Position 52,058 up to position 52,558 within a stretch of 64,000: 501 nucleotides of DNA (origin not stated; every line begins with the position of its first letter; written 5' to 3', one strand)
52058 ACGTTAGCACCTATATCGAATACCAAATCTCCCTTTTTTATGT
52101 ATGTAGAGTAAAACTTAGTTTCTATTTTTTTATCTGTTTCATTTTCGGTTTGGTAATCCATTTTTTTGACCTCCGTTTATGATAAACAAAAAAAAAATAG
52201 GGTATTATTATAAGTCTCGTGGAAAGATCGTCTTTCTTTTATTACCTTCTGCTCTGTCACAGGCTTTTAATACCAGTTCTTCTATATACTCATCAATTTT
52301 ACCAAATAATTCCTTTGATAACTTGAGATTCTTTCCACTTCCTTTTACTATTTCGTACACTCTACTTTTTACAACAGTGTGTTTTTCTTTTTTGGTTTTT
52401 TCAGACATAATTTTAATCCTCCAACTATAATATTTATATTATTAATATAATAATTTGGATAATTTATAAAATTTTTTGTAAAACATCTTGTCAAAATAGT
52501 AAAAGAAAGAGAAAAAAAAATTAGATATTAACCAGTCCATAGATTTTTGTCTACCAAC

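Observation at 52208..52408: Singlet archaeal-type histone-fold gene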

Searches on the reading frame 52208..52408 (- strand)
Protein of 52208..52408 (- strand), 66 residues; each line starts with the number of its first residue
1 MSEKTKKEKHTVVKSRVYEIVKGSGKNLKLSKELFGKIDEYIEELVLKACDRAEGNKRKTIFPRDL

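Call 3: search_protein_families(library=pfam, proteins=[window:52211-52408:-], max_evalue=10)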
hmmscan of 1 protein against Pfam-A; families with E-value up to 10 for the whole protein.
seq(66 aa): 5 families
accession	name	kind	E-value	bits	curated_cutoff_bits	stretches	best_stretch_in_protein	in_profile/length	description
PF00125.30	Histone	-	0.0015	19.3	26.4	1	39-66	88-115/122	Core histone H2A/H2B/H3/H4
PF00808.29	CBFD_NFYB_HMF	-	0.015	16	21.4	1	39-66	34-61/65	Histone-like transcription factor (CBF/NF-Y) and archaeal histone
PF09123.17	DUF1931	-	0.037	14.7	21.8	1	36-66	23-53/138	Domain of unknown function (DUF1931)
PF02978.25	SRP_SPB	-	0.11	13.3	27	1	1-39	47-85/91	Signal peptide binding domain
PF02797.21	Chal_sti_synt_C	-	0.11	13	27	1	21-57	21-57/151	Chalcone and stilbene synthases, C-terminal domain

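Call 4: search_protein_families(library=phrogs, proteins=[window:52211-52408:-], max_evalue=10)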
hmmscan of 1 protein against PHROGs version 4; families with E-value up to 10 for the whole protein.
seq(66 aa): 2 families
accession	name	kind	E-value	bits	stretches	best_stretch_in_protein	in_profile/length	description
phrog_37637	-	unknown function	0.17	13.1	1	26-60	79-111/121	-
phrog_8652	-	unknown function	0.3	11.9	1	16-45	31-60/65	-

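Call 5: search_solved_structures(query=window:52211-52408:-, max_evalue=10, show_alignments=3)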
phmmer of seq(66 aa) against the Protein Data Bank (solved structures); distinct sequences matched with E-value up to 10: 10.
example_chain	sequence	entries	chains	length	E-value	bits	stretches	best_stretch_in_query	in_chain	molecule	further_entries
9f2c_A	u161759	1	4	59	2e-05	28.3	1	12-64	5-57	hypothetical protein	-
8fvx_A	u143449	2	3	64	0.00091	23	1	11-66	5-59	CBFD_NFYB_HMF domain-containing protein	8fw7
8cmp_A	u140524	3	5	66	0.00092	23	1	11-66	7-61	CBFD_NFYB_HMF domain-containing protein | Transcription factor CBF/NF-Y/archaeal histone domain-containing protein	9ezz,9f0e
9qt0_A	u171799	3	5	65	0.082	16.9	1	8-65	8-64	DUF1931 domain-containing protein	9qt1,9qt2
6y39_C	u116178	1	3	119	0.21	15.6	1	9-65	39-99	CBFD_NFYB_HMF domain-containing protein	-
9rif_A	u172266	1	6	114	0.41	14.7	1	19-65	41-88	Oocyst rupture protein 1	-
4g91_C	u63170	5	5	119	0.43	14.6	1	10-65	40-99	HapE | CBFD_NFYB_HMF domain-containing protein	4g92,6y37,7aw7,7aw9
6y35_C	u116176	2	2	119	0.59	14.2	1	10-65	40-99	CCAAT-binding factor complex subunit HapE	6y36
5g49_B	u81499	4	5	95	0.65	14.1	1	5-65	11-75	NUCLEAR TRANSCRIPTION FACTOR Y SUBUNIT C-3 | NF-YC3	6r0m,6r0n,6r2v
1h3o_B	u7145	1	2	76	1.4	13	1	13-65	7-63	TRANSCRIPTION INITIATION FACTOR TFIID 20/15 KDA SUBUNITS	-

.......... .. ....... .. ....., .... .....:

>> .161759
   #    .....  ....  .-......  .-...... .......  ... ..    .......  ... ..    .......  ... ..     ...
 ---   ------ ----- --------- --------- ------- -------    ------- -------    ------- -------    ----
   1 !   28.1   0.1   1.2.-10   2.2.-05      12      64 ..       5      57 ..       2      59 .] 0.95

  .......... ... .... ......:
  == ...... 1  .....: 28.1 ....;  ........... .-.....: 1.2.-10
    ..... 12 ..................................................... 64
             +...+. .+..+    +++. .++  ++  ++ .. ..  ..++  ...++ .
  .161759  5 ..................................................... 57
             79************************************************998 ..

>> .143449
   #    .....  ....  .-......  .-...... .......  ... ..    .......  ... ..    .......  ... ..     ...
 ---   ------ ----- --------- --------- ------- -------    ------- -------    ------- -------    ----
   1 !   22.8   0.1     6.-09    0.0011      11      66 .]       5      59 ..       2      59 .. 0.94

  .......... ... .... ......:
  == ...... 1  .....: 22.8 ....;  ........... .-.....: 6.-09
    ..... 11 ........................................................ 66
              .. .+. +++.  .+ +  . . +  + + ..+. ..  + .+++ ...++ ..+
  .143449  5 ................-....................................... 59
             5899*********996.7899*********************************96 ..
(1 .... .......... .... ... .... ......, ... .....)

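Call 7: find_homologous_proteins(query=window:52211-52408:-, max_evalue=0.01)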
Query seq(66 aa) (66 aa): 1 proteins with E <= 0.01 among 2 candidates.
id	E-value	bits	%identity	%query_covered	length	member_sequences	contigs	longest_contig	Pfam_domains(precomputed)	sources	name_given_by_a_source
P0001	1.7e-34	134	100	100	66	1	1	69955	-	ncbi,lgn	-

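Call 12: find_encoding_contigs(protein=P0001, flank=10000, max_places=4)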
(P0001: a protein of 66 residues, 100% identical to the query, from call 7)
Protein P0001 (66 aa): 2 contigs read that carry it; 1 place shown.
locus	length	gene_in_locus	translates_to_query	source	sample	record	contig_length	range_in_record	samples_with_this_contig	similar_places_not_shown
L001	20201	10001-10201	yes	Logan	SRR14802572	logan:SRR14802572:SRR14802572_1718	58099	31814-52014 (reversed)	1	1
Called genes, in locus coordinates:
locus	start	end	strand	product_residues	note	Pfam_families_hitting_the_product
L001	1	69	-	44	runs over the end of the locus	-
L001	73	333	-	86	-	-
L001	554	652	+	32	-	-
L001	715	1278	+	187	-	-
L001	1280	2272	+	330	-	PF04471:Mrr_cat (weak)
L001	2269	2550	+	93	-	-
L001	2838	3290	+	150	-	-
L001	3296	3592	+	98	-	-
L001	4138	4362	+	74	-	-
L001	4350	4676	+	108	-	-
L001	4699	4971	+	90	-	-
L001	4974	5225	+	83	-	-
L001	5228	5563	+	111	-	-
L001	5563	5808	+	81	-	-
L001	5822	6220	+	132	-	-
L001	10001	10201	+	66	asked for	-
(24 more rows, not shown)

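Call 19: search_protein_representatives(protein=window:52211-52408:-)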
Query: 66 residues. Proteins with E-value up to 0.001 (for the whole library): 27; up to 1e-10: 2; up to 1e-30: 1. The best 27 are listed.
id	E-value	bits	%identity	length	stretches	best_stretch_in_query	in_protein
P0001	5.5e-35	133.6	100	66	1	1-66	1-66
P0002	2.9e-11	59.1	55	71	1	3-66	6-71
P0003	6.7e-09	51.7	39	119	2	15-66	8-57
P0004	1.0e-08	51.2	49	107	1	4-66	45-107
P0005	1.7e-07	47.4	34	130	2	4-65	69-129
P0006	2.8e-06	43.5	45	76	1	5-66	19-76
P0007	6.6e-06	42.3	44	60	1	12-66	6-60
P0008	1.3e-05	41.5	44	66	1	1-66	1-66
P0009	1.8e-05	41.0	39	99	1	7-65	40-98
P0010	3.5e-05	40.1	47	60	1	7-66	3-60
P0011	5.0e-05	39.6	40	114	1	6-66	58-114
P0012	6.4e-05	39.2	39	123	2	6-65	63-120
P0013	1.0e-04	38.6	37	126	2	7-62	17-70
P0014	1.3e-04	38.2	36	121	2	10-66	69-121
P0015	1.5e-04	38.1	45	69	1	8-66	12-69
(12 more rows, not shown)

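Call 23: find_homologous_proteins(query=A1, max_evalue=0.001)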
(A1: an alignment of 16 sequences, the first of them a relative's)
Query A1 (16 sequences) (66 aa, profile of the alignment): 35 proteins with E <= 0.001 among 1904 candidates.
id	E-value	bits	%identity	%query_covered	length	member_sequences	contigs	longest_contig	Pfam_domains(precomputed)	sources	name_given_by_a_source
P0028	4.3e-25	106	31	89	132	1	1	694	-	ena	-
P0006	1.1e-22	98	43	98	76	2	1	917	-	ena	-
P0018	2.0e-22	97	37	98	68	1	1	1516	-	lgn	-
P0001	1.0e-21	95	100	100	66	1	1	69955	-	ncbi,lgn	-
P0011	1.6e-21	94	40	86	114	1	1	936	-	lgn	-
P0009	1.4e-19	88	40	88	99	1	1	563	-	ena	-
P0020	1.5e-17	81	32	86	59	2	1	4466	-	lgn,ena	-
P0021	2.4e-17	81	37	86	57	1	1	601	-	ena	-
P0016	2.1e-16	78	38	83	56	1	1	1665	-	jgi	-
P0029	3.0e-14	71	35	83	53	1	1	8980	-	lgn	-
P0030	2.2e-12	65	35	100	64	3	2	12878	-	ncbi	ncbi:MAG: hypothetical protein V3V45_07020 [Candidatus Brocadiales bacterium]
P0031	4.3e-12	64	35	83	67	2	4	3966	-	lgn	-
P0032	1.0e-11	63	35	70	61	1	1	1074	-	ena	-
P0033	1.2e-11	63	27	83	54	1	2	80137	PF00808.30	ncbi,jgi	-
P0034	2.6e-11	61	35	70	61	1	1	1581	-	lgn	-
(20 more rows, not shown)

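Call 29: find_related_loci(query=A2, collection=viral_contigs, flank=10000)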
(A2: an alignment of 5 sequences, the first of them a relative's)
Query A2 (66 aa) in viral_contigs; peptide patterns used: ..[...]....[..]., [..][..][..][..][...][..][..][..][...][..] (x = any residue, [..] = any of these).
122 stretches matched a pattern, but none encodes a relative of the query by tblastn (E <= 1e-3).

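Call 30: find_related_loci(query=A2, collection=genome_contigs, flank=5000)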
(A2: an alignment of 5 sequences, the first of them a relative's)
Query A2 (66 aa) in genome_contigs; peptide patterns used: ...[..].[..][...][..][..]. (x = any residue, [..] = any of these).
1 stretches matched a pattern; 1 encode a relative of the query (tblastn E <= 1e-3); 1 distinct loci.
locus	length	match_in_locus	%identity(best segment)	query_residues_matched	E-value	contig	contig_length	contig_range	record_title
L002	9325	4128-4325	41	1-66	4e-13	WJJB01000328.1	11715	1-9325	MAG: Candidatus Bathyarchaeota archaeon isolate Bin_245 k141_3165540, whole genome shotgun sequence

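Call 41: predict_structure(alignment_id=A3)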
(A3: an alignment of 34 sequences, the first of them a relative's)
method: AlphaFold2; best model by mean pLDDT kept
length: 66 residues; sequences in the alignment: 34
mean_pLDDT: 84.4   pTM: 0.58
mean pLDDT of the five models: 84.4, 83.4, 82.6, 82.5, 80.9
residues with pLDDT >= 90: 30; 70-90: 25; 50-70: 6; < 50: 5
segments of 3 or more residues with pLDDT < 50: 1-5
pLDDT, mean of each block of 10 residues (from residue 1): 51 82 88 88 95 96 94
secondary structure, 60 per line:
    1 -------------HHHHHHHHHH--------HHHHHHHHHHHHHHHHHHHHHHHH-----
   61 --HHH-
elements in order: H14-23 H32-55

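Call 42: search_solved_structures(query=A3, max_evalue=10, show_alignments=2)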
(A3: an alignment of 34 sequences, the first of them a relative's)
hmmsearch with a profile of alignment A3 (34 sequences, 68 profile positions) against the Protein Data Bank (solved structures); distinct sequences matched with E-value up to 10: 119 (the best 60 are shown).
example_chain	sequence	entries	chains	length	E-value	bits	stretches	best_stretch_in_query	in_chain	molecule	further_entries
9qt0_A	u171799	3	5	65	8.1e-19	71.2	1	8-67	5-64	DUF1931 domain-containing protein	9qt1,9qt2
9f2c_A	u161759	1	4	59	2.5e-16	63.2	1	14-66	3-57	hypothetical protein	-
8cmp_A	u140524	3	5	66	1.3e-12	51.3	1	12-68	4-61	CBFD_NFYB_HMF domain-containing protein | Transcription factor CBF/NF-Y/archaeal histone domain-containing protein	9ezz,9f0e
8fvx_A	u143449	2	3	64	2.7e-12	50.3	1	12-68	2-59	CBFD_NFYB_HMF domain-containing protein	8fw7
8bdk_A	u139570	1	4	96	1.5e-06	31.8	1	17-68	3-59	DNA-binding protein HmvA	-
7ah8_A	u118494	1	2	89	0.00066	23.4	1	22-68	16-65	Nuclear transcription factor Y subunit beta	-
1n1j_A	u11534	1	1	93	0.00071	23.3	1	22-68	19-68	NF-YB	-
4awl_B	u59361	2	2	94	0.00072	23.3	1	22-68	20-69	NUCLEAR TRANSCRIPTION FACTOR Y SUBUNIT BETA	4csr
6qmp_B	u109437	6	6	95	0.00075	23.2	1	22-68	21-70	Nuclear transcription factor Y subunit beta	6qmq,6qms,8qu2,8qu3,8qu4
9r4d_B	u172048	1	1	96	0.00077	23.2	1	22-68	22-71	Nuclear transcription factor Y subunit beta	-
9rif_A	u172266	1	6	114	0.0018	22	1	16-68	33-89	Oocyst rupture protein 1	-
6r0m_A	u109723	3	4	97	0.0024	21.6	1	19-68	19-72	NF-YB2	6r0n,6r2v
7cvq_B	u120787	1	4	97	0.0027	21.4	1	19-68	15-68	Nuclear transcription factor Y subunit B-2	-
7cvo_B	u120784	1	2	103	0.0029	21.4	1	19-68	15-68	Nuclear transcription factor Y subunit B-3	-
4g91_B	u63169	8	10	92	0.0033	21.2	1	18-68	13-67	Transcription factor HapC (Eurofung) | CCAAT-binding factor complex subunit HapC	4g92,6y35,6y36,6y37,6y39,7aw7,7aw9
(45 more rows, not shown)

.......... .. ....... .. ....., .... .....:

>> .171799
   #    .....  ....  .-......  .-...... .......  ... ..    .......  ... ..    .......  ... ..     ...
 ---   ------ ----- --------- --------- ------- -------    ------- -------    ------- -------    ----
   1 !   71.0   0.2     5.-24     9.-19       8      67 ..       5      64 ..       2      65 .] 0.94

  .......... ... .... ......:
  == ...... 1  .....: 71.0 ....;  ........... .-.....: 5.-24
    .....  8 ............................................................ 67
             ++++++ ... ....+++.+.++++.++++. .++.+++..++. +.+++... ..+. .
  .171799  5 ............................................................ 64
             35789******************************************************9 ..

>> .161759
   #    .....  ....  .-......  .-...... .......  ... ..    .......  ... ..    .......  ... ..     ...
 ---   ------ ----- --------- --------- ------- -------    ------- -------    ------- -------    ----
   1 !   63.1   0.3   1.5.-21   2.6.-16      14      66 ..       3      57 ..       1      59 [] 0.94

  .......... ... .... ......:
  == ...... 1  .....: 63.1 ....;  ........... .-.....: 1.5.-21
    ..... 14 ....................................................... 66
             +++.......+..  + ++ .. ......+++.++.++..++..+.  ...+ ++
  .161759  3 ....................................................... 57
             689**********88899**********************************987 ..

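Call 45: fold_search(model_id=the predicted structure, library=pdb)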
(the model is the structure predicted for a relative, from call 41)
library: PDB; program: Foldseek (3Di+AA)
matches with E <= 10: 1106; with E <= 0.001: 1
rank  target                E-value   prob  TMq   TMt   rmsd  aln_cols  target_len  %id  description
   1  9f2c_A                8.5e-04  1.00  0.80  0.91   1.1        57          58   33  Archaeal histone protein HTkC from Thermococcus kodakarensis (released 2024-10-02)
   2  9ezz_B                3.5e-03  1.00  0.75  0.80   1.3        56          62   34  Bacterial histone protein HBb from Bdellovibrio bacteriovorus bound to DNA (released 2024-06-26)
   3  8fvx                  5.3e-03  1.00  0.74  0.77   1.4        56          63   34  Histone from Bdellovibrio bacteriovorus (released 2023-08-30)
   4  9f2c_B                5.7e-03  1.00  0.80  0.91   1.0        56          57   34  Archaeal histone protein HTkC from Thermococcus kodakarensis (released 2024-10-02)
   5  9qt1_A                5.7e-03  1.00  0.77  0.89   1.1        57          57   28  Bacterial histone HLp from Leptospira perolatii bound to DNA (released 2025-12-24)
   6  9ezz_A                7.1e-03  1.00  0.75  0.80   1.4        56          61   34  Bacterial histone protein HBb from Bdellovibrio bacteriovorus bound to DNA (released 2024-06-26)
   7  9qt0_A                9.4e-03  1.00  0.78  0.91   1.1        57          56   30  DNA-binding bacterial histone HLp from Leptospira perolatii (released 2025-12-24)
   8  9f0e_A                1.4e-02  1.00  0.73  0.81   1.5        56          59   34  Bacterial histone protein HBb from Bdellovibrio bacteriovorus bound to DNA (released 2024-06-26)
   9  8cmp                  2.5e-02  1.00  0.72  0.81   1.5        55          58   34  DNA-binding bacterial histone protein HBB from Bdellovibrio bacteriovorus (released 2024-03-06)
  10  7edx_L                3.1e-02  1.00  0.63  0.56   2.4        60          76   25  p53-bound TFIID-based core PIC on HDM2 promoter (released 2021-05-05)
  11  1eqz_H                3.1e-02  0.99  0.53  0.40   2.9        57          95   19  X-RAY STRUCTURE OF THE NUCLEOSOME CORE PARTICLE AT 2.5 A RESOLUTION (released 2000-04-17)
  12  3nqu_B                4.2e-02  0.99  0.54  0.54   2.8        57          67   19  Crystal structure of partially trypsinized (CENP-A/H4)2 heterotetramer (released 2010-08-25)
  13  7y61_H                4.5e-02  0.99  0.60  0.57   2.7        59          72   20  Cryo-EM structure of the two CAF1LCs bound right-handed Di-tetrasome (released 2023-08-16)
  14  6esh_F                5.5e-02  0.99  0.58  0.50   2.5        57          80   23  Nucleosome breathing : Class 3 (released 2017-12-20)
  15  7edx_l                5.9e-02  0.99  0.60  0.41   2.6        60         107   25  p53-bound TFIID-based core PIC on HDM2 promoter (released 2021-05-05)
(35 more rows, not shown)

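Call 57: find_encoding_contigs(protein=P0002, flank=5000, max_places=3)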
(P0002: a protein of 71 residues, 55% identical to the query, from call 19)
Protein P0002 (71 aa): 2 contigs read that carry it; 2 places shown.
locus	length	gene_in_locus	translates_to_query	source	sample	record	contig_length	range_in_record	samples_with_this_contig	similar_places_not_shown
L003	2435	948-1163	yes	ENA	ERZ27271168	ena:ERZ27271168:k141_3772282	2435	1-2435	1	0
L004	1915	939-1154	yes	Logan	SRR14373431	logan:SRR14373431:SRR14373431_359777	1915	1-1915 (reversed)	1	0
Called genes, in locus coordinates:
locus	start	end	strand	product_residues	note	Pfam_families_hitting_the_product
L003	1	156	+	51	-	?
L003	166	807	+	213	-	-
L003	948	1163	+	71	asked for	-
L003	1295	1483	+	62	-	-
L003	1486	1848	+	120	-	-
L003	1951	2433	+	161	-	?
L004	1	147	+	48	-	?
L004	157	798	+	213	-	-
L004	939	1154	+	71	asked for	-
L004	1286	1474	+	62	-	-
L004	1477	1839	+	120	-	-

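Call 58: find_encoding_contigs(protein=P0004, flank=5000, max_places=3)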
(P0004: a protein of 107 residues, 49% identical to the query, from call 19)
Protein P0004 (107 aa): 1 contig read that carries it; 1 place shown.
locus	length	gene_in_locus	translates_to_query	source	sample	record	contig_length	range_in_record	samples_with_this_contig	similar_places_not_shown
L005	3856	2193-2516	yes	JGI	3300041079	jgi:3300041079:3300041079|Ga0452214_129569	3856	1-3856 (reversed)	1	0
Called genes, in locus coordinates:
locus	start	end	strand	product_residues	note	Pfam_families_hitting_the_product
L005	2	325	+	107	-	?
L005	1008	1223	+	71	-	-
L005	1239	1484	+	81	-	-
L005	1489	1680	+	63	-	-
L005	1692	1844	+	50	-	-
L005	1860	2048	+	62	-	-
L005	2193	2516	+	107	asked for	-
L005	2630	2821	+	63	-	-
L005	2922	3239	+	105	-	-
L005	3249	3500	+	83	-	-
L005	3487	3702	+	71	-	-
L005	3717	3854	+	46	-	?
